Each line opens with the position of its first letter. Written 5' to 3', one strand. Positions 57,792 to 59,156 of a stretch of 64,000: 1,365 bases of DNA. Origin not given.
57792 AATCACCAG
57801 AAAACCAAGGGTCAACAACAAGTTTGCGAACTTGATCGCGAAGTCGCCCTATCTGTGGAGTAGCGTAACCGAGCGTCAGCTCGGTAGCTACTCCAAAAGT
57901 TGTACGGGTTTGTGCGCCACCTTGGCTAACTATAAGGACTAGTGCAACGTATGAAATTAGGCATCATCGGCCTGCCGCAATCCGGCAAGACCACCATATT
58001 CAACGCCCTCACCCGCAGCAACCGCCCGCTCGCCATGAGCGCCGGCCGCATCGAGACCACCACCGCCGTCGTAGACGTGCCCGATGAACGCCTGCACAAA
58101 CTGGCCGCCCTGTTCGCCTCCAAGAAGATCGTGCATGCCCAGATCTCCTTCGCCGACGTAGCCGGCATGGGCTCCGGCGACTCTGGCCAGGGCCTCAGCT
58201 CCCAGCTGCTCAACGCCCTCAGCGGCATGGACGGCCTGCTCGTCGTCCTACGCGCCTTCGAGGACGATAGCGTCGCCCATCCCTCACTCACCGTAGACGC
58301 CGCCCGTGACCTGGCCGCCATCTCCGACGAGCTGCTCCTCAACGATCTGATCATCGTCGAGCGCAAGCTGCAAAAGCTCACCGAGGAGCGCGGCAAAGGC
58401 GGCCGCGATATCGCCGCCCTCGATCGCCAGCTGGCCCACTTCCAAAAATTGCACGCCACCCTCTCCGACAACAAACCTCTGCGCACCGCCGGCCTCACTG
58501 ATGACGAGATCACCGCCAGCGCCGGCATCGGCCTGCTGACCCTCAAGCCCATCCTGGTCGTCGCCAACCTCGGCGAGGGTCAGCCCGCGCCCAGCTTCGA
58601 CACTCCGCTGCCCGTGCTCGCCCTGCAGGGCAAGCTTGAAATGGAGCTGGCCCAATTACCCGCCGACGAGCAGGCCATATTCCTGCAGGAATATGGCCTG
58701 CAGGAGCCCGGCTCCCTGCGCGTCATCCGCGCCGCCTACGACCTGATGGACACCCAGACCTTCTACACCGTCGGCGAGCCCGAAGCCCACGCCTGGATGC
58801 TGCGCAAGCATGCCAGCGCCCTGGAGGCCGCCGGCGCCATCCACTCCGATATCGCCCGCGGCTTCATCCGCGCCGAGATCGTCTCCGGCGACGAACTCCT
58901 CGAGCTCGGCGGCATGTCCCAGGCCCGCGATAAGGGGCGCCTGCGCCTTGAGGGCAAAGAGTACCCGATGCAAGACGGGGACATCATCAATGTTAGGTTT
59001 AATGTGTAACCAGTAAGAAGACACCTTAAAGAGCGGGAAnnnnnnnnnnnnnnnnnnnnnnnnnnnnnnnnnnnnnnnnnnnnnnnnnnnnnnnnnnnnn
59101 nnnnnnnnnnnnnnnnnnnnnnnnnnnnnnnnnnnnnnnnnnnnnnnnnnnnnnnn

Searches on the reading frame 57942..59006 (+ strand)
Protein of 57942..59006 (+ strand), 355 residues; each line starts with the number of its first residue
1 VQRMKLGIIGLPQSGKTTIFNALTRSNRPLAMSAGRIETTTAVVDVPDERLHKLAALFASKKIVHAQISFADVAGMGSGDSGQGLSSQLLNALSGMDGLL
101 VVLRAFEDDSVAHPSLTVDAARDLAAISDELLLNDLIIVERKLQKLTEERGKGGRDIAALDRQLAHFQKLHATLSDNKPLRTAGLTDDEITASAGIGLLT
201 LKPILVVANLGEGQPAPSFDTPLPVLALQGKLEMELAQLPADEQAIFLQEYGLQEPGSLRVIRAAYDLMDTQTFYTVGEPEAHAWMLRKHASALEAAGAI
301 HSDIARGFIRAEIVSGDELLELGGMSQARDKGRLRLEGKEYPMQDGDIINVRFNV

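Call 3: search_protein_families(library=pfam, proteins=[window:57942-59006:+], max_evalue=0.01)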
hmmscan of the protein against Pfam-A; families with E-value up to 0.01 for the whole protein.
window:57942-59006:+ (355 aa): 4 families
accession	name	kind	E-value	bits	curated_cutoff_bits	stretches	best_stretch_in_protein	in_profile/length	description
PF06071.19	YchF-GTPase_C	-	1e-30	106.1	27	1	272-354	2-84/84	Protein of unknown function (DUF933)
PF01926.29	MMR_HSR1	-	4.4e-07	30.4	21.9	1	6-108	2-86/113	50S ribosome-binding GTPase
PF02824.27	TGS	-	0.00016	22.1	22.2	1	285-351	11-58/60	TGS domain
PF02421.24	FeoB_N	-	0.0064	16.5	27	0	6-30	3-27/156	Ferrous iron transport protein B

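Call 5: search_protein_families(library=ncbifam, proteins=[window:57942-59006:+], max_evalue=0.01)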
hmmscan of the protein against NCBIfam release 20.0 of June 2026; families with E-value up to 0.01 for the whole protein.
window:57942-59006:+ (355 aa): 8 families
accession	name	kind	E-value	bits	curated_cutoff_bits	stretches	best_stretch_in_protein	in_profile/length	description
TIGR00092.1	TIGR00092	equivalog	6.1e-79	265.8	279.2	1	4-355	3-368/368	redox-regulated ATPase YchF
NF007171.0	PRK09602.1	subfamily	1.3e-11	44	387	1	3-209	2-226/397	YchF-related putative GTPase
TIGR00231.1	small_GTP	domain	0.00022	21.1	42.5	1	1-34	1-35/164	GTP-binding protein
NF008956.1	PRK12299.1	equivalog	0.0017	17.4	300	0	6-152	161-288/327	GTPase ObgE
TIGR02729.1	Obg_CgtA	equivalog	0.0019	17.3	280.25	0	6-150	160-290/329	Obg family GTPase CgtA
NF007105.0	PRK09554.1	equivalog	0.002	16.3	683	1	1-34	1-34/772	Fe(2+) transporter permease subunit FeoB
NF001249.0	PRK00218.1-5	equivalog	0.0044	16.9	324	1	135-174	90-129/208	high frequency lysogenization protein HflD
TIGR03594.1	GTPase_EngA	equivalog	0.0072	15.4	306.7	0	3-33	175-205/432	ribosome biogenesis GTPase Der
